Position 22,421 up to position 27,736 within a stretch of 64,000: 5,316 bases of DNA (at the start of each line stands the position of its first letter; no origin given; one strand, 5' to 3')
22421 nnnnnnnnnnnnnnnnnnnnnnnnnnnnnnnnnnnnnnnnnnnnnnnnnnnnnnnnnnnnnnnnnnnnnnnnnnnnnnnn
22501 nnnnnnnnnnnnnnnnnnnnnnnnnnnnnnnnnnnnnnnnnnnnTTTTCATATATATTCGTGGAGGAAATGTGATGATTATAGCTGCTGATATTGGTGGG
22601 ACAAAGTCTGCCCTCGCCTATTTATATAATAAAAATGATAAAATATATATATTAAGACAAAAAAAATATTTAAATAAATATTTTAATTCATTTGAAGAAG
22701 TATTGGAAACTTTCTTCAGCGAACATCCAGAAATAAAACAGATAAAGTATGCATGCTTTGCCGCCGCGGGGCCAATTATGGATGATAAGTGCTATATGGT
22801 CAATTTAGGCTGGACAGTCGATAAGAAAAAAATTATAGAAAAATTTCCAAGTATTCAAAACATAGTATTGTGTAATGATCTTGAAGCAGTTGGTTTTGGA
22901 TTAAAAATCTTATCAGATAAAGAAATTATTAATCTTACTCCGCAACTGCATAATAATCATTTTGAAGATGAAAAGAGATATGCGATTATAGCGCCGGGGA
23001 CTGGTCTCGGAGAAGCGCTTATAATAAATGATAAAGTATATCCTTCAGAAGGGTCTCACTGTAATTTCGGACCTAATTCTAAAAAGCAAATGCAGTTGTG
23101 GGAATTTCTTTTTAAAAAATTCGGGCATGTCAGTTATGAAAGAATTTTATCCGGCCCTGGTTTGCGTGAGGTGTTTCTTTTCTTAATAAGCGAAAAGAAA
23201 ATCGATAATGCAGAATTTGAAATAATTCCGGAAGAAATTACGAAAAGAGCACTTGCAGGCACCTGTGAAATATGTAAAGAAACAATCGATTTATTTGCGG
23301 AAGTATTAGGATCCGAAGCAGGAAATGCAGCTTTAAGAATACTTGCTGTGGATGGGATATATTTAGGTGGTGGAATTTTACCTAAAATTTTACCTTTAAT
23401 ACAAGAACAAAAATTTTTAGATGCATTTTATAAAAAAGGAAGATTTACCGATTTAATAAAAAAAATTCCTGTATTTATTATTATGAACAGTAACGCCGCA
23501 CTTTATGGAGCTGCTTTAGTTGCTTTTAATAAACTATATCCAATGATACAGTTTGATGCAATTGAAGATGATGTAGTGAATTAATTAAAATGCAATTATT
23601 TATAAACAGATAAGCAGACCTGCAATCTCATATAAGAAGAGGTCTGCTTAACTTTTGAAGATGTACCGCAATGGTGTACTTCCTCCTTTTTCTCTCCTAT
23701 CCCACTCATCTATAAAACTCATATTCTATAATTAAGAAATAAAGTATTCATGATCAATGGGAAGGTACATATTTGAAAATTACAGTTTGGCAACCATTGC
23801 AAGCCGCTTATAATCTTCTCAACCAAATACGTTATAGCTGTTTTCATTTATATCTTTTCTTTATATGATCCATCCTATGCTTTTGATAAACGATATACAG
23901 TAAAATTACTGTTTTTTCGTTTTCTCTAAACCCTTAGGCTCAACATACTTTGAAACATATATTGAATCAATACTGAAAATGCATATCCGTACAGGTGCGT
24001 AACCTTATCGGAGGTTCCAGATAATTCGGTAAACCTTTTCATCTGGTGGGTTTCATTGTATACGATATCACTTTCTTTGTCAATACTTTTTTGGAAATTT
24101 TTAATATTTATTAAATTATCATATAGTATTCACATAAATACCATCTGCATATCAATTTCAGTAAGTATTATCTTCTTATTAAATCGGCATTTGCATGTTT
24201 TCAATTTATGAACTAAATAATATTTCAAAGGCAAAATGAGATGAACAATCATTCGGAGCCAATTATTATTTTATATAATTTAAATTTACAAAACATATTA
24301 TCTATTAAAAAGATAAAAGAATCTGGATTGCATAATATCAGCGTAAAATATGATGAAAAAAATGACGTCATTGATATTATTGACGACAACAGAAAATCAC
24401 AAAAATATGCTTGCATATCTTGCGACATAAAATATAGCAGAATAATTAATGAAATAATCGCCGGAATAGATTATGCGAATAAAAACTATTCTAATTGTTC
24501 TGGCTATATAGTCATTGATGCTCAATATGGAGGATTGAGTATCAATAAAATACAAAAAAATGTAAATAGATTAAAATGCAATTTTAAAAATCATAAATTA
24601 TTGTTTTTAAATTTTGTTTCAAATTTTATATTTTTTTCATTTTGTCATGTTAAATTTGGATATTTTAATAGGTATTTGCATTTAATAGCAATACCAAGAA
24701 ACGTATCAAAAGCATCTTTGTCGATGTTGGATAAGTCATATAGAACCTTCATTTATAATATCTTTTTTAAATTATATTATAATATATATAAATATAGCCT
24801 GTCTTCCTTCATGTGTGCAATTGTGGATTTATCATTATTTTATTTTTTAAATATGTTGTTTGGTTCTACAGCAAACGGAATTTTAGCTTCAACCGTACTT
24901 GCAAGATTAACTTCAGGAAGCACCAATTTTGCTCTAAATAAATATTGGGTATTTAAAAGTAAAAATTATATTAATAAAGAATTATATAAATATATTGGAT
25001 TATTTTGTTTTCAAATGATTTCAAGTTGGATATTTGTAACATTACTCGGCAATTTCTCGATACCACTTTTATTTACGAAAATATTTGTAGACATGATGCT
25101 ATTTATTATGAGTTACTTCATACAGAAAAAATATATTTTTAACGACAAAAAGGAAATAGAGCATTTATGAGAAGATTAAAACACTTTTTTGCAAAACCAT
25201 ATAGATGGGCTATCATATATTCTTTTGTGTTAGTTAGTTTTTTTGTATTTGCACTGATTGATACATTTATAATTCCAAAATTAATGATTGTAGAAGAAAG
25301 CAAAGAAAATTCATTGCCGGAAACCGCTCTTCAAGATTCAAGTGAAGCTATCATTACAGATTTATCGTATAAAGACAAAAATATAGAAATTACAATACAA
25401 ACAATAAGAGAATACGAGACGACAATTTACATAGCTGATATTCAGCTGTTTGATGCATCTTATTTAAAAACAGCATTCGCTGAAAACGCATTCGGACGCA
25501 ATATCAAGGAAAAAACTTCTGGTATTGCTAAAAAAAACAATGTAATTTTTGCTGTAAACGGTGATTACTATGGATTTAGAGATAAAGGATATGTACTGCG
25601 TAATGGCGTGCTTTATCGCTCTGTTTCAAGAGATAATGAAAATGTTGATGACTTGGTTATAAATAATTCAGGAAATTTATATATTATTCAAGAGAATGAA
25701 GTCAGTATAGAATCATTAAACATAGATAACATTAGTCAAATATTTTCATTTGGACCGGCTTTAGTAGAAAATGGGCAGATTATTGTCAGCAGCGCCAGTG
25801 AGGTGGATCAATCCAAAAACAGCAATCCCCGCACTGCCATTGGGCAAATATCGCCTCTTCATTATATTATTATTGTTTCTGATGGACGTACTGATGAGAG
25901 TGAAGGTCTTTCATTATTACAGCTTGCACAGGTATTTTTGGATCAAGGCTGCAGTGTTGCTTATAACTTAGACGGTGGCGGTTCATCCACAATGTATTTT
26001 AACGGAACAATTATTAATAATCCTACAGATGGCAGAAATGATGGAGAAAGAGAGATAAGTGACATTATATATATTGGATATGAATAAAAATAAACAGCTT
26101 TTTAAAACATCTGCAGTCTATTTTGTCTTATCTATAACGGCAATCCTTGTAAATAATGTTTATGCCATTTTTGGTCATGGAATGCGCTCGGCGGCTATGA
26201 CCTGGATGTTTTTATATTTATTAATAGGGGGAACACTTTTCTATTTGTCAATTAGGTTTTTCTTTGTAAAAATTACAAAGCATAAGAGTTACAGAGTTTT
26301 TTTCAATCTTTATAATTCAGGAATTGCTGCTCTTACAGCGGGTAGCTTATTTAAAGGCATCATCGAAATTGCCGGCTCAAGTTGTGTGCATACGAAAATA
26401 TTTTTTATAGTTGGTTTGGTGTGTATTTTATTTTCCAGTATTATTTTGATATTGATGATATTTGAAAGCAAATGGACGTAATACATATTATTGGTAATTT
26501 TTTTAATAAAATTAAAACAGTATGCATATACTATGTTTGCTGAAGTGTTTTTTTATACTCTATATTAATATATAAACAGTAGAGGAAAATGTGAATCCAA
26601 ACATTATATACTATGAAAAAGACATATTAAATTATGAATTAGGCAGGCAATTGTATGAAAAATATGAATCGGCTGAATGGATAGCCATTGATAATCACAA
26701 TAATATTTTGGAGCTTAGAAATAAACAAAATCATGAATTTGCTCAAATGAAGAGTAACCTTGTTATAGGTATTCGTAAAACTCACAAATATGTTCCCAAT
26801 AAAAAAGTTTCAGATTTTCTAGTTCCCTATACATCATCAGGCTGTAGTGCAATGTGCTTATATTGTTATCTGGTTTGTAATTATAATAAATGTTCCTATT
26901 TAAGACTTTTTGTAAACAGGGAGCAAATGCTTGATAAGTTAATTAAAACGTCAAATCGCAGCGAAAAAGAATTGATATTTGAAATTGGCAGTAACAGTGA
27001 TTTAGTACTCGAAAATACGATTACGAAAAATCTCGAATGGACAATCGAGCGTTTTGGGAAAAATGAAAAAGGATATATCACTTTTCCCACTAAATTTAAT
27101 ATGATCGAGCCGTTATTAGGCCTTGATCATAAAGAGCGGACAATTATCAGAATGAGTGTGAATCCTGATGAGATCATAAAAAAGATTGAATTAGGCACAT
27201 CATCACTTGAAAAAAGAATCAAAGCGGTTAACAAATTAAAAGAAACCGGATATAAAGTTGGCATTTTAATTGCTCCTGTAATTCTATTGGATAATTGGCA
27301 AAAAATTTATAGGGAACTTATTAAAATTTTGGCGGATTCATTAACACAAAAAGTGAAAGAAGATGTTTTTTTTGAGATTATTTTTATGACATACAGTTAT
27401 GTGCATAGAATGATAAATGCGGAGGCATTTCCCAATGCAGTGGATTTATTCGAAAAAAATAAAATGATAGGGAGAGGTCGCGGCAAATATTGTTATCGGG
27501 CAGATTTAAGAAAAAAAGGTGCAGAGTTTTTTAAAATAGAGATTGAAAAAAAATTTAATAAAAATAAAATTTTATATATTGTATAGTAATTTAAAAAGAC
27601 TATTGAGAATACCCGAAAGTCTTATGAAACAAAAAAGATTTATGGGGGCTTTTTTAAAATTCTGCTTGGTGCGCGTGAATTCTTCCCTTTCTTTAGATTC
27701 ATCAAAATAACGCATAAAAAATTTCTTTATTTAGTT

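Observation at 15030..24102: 8.1-kb usp-galU / otsAB-GH65-pgmB-glk module bracketed by perfect 499-bp direct repeats: potential excisable or amplifiable unit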

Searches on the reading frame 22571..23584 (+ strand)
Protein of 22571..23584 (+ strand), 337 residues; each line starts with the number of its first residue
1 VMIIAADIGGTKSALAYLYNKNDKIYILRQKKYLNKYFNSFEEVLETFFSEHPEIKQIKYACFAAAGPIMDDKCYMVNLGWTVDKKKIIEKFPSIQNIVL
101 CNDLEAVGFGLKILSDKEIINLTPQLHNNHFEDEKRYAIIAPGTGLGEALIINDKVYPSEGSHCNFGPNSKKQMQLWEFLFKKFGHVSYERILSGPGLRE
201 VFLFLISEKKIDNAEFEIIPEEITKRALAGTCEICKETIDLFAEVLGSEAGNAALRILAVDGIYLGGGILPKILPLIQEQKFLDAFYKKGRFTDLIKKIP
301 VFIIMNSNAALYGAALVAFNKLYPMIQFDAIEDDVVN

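Call 11: search_protein_families(library=pfam, proteins=[window:22571-23584:+])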
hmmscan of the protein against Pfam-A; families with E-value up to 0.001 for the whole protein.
window:22571-23584:+ (337 aa): 1 family
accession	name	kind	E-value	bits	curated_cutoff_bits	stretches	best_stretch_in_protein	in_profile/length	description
PF02685.22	Glucokinase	-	3.3e-92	309.3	22.1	1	4-318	1-311/314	Glucokinase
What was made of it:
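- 22574..23584 (+): glk, glucokinase. PF02685 (call 11).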

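Call 18: find_encoding_contigs(protein=window:22574-23584:+, flank=10000, max_places=10)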
Protein window:22574-23584:+ (336 aa): 17 contigs read that carry it; 10 places shown.
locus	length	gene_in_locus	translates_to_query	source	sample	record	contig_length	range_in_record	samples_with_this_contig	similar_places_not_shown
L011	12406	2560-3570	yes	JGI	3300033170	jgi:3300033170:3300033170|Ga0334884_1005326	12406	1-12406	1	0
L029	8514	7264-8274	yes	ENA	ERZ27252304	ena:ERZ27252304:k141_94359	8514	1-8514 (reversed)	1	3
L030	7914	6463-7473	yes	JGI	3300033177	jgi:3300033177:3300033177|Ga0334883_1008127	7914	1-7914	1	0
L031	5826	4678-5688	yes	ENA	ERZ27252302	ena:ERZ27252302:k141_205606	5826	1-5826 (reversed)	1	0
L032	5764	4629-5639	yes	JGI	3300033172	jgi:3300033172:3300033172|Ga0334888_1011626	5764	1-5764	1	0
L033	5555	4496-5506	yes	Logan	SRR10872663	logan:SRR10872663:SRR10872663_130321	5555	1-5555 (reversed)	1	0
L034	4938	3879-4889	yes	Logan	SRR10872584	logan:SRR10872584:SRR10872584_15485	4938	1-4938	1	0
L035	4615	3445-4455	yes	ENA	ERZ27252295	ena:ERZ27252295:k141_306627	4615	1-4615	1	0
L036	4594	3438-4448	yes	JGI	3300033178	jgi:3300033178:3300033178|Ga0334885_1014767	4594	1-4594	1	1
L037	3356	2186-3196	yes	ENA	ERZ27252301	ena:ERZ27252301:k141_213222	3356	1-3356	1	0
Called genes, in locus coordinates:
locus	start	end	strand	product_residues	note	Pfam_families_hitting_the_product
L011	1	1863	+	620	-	?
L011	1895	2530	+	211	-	PF00702:Hydrolase, PF13419:HAD_2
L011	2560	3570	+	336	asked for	PF02685:Glucokinase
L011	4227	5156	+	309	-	PF04138:GtrA_DPMS_TM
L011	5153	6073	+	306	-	PF09992:NAGPA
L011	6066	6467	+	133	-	-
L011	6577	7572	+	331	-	PF20903:SPL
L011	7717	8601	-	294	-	PF01734:Patatin, PF19890:DUF6363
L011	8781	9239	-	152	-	-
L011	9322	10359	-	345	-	PF00300:His_Phos_1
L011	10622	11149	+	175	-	PF01569:PAP2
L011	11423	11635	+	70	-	PF00313:CSD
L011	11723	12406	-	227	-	?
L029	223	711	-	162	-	PF00582:Usp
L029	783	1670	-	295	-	PF00483:NTP_transferase, PF12804:NTP_transf_3 (weak)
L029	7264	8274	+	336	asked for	PF02685:Glucokinase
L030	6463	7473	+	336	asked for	PF02685:Glucokinase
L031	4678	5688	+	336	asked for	PF02685:Glucokinase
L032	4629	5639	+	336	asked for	PF02685:Glucokinase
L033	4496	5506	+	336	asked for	PF02685:Glucokinase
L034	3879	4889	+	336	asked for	PF02685:Glucokinase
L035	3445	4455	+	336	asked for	PF02685:Glucokinase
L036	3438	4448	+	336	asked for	PF02685:Glucokinase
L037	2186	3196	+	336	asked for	PF02685:Glucokinase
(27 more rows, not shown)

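Call 46: find_homologous_proteins(query=window:22574-23584:+, max_evalue=1e-100)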
Query window:22574-23584:+ (336 aa): 5 proteins with E <= 1e-100 among 8000 candidates.
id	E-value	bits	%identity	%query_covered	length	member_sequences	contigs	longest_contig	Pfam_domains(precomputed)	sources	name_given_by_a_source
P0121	8.8e-202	687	100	91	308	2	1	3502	PF02685.23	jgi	-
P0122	7.9e-169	579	75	99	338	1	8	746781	PF02685.23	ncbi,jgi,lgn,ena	jgi:glucokinase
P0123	2.4e-148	512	66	99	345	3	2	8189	PF02685.23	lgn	-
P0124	2.4e-110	387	53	99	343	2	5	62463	PF02685.23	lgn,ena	-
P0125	1.1e-101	358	51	96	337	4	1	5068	PF02685.23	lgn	-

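Call 47: find_encoding_contigs(protein=P0123, flank=10000, max_places=4)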
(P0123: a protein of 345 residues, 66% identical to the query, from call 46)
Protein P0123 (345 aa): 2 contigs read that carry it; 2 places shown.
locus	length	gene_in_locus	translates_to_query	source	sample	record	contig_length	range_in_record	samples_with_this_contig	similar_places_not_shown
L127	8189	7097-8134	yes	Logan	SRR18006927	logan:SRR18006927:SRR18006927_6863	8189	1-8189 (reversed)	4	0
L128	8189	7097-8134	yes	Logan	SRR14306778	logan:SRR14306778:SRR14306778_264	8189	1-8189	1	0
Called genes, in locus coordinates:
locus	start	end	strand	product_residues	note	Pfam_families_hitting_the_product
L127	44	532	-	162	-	PF00582:Usp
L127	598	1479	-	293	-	PF00483:NTP_transferase, PF12804:NTP_transf_3 (weak)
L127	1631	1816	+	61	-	-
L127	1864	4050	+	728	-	PF00982:Glyco_transf_20, PF00534:Glycos_transf_1 (faint), PF02358:Trehalose_PPase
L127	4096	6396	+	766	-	PF03636:Glyco_hydro_65N, PF03632:Glyco_hydro_65m, PF03633:Glyco_hydro_65C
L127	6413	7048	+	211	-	PF00702:Hydrolase, PF13419:HAD_2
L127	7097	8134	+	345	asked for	PF02685:Glucokinase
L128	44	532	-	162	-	PF00582:Usp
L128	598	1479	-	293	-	PF00483:NTP_transferase, PF12804:NTP_transf_3 (weak)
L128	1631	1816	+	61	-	-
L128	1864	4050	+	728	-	PF00982:Glyco_transf_20, PF00534:Glycos_transf_1 (faint), PF02358:Trehalose_PPase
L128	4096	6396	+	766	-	PF03636:Glyco_hydro_65N, PF03632:Glyco_hydro_65m, PF03633:Glyco_hydro_65C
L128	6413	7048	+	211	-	PF00702:Hydrolase, PF13419:HAD_2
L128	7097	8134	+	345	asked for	PF02685:Glucokinase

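Call 48: find_encoding_contigs(protein=P0124, flank=10000, max_places=3)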
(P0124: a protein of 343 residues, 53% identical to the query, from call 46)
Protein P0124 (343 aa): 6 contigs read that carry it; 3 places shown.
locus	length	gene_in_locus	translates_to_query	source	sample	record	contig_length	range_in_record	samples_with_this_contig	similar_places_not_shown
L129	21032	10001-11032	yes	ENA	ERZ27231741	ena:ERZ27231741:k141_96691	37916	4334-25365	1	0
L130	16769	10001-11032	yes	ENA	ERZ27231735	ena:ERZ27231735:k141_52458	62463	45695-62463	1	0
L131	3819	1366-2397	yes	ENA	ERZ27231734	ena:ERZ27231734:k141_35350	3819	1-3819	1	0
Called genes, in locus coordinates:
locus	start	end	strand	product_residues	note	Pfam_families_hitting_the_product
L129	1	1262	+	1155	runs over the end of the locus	PF26300:PEPCK_PPi_lobe_2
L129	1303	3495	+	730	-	PF13188:PAS_8 (faint), PF00989:PAS, PF08448:PAS_4, PF13426:PAS_9, PF08447:PAS_3 (weak), PF00990:GGDEF, PF13487:HD_5, PF01966:HD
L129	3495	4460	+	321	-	PF02574:S-methyl_trans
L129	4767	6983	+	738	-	PF00982:Glyco_transf_20, PF02358:Trehalose_PPase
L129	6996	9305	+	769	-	PF03636:Glyco_hydro_65N, PF03632:Glyco_hydro_65m, PF03633:Glyco_hydro_65C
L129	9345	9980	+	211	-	PF00702:Hydrolase, PF13419:HAD_2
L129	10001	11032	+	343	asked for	PF02685:Glucokinase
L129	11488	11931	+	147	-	-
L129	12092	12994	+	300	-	PF13487:HD_5, PF01966:HD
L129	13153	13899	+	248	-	PF04402:SIMPL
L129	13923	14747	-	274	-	PF00072:Response_reg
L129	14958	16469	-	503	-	PF00041:fn3, PF00704:Glyco_hydro_18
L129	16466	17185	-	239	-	PF01385:OrfB_IS605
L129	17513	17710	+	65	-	PF12728:HTH_17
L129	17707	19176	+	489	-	PF00474:SSF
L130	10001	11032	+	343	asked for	PF02685:Glucokinase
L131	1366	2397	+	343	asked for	PF02685:Glucokinase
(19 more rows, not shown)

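Call 65: search_protein_families(library=ncbifam, proteins=[window:22574-23584:+], max_evalue=1e-10)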
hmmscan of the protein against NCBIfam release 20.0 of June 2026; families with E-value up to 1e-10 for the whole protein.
window:22574-23584:+ (336 aa): 7 families
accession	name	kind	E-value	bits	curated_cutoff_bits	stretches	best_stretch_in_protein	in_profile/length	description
NF001415.0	PRK00292.1-2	equivalog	4e-76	256.4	333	1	2-318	4-342/346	glucokinase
TIGR00749.1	glk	equivalog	1.3e-73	248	225.45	1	4-314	2-315/315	glucokinase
NF001416.0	PRK00292.1-3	equivalog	2.2e-69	234.1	383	1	3-319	14-333/339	glucokinase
NF001414.0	PRK00292.1-1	equivalog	1.4e-59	202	502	1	3-314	6-310/321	glucokinase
NF009073.0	PRK12408.1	subfamily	4.2e-53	180.6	240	1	2-314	18-329/338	glucokinase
NF001417.0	PRK00292.1-4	equivalog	1.2e-50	172.1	468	1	2-319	15-324/342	glucokinase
NF010701.0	PRK14101.1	equivalog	5.8e-47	160.2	920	1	4-317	22-328/638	bifunctional transcriptional regulator/glucokinase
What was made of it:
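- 22574..23584 (+): TIGR00749, 248 bits, above the 225.45 cut-off (call 65).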

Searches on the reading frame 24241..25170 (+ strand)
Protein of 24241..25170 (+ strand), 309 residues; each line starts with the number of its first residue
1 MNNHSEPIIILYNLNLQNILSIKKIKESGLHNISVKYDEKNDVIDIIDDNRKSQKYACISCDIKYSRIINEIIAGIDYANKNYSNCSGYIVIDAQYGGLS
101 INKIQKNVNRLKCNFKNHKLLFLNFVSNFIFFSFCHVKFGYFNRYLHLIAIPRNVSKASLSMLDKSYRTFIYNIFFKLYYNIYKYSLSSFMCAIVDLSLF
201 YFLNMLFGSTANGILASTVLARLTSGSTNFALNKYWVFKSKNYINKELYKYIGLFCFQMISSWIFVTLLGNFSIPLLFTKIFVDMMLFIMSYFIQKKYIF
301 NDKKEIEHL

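Call 11: search_protein_families(library=pfam, proteins=[window:24241-25170:+])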
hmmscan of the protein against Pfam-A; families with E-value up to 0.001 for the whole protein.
window:24241-25170:+ (309 aa): 1 family
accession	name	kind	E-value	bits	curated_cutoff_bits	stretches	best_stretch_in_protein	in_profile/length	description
PF04138.20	GtrA_DPMS_TM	-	1.2e-09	38.8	26.1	1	184-300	1-117/117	GtrA/DPMS, transmembrane domain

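Call 14: find_encoding_contigs(protein=window:24241-25170:+, flank=10000, max_places=10)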
Protein window:24241-25170:+ (309 aa): 13 contigs read that carry it; 9 places shown.
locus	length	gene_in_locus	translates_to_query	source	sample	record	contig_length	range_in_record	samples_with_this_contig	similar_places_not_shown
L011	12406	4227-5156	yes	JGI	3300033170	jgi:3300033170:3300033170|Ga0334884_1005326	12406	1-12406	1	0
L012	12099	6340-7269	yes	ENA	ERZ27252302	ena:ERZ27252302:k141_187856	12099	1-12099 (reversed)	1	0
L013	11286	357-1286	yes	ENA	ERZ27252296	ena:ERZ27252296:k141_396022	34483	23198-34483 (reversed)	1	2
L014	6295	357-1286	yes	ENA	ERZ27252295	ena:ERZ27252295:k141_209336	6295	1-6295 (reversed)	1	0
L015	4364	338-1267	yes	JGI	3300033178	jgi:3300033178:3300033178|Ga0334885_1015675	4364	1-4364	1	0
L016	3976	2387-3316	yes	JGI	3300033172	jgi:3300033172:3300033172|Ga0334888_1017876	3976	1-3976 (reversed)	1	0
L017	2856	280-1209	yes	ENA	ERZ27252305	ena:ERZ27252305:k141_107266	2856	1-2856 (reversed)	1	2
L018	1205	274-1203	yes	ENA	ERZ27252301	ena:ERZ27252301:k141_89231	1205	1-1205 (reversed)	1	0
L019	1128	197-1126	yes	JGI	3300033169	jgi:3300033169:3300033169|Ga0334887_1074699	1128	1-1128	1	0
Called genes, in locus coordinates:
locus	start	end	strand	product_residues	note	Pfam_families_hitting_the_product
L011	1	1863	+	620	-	?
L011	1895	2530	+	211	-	PF00702:Hydrolase, PF13419:HAD_2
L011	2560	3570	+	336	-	PF02685:Glucokinase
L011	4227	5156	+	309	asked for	PF04138:GtrA_DPMS_TM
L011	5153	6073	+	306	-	PF09992:NAGPA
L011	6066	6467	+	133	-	-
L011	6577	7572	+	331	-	PF20903:SPL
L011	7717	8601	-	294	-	PF01734:Patatin, PF19890:DUF6363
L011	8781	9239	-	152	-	-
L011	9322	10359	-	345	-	PF00300:His_Phos_1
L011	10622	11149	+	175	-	PF01569:PAP2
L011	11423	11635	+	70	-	PF00313:CSD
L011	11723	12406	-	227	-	?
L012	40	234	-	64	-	-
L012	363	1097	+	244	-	PF00106:adh_short, PF08659:KR, PF23441:SDR (faint), PF13561:adh_short_C2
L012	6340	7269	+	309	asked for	PF04138:GtrA_DPMS_TM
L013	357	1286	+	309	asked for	PF04138:GtrA_DPMS_TM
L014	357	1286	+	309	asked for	PF04138:GtrA_DPMS_TM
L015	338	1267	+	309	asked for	PF04138:GtrA_DPMS_TM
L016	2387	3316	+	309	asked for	PF04138:GtrA_DPMS_TM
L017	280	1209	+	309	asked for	PF04138:GtrA_DPMS_TM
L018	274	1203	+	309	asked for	PF04138:GtrA_DPMS_TM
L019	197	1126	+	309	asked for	PF04138:GtrA_DPMS_TM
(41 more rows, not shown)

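Call 65: search_protein_families(library=ncbifam, proteins=[window:24241-25170:+], max_evalue=1e-10)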
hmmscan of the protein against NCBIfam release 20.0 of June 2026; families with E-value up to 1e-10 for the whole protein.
window:24241-25170:+ (309 aa): 0 families

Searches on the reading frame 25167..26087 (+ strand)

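Call 11: search_protein_families(library=pfam, proteins=[window:25167-26087:+])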
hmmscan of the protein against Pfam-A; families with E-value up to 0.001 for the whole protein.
window:25167-26087:+ (306 aa): 1 family
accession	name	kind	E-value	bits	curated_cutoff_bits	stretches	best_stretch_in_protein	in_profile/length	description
PF09992.14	NAGPA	-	4.5e-38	131.6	25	1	124-303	1-168/169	Phosphodiester glycosidase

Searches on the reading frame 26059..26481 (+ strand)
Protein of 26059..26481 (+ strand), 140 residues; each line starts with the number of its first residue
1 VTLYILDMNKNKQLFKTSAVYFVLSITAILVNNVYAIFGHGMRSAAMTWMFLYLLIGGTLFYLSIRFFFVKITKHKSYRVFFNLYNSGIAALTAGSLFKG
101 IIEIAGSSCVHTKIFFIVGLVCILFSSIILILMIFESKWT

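Call 12: search_protein_families(library=pfam, proteins=[window:26059-26481:+])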
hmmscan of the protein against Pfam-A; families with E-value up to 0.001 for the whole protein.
window:26059-26481:+ (140 aa): 1 family
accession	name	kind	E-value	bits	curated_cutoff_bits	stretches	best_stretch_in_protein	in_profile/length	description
PF11070.13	DUF2871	-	4.7e-05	24.1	27.4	1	12-134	2-130/134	Protein of unknown function (DUF2871)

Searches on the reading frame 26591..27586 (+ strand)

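Call 12: search_protein_families(library=pfam, proteins=[window:26591-27586:+])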
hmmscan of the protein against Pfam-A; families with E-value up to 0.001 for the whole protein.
window:26591-27586:+ (331 aa): 1 family
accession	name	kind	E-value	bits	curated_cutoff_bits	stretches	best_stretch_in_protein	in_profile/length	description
PF20903.3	SPL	-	3e-67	227.4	27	1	2-330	2-337/338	Spore photoproduct lyase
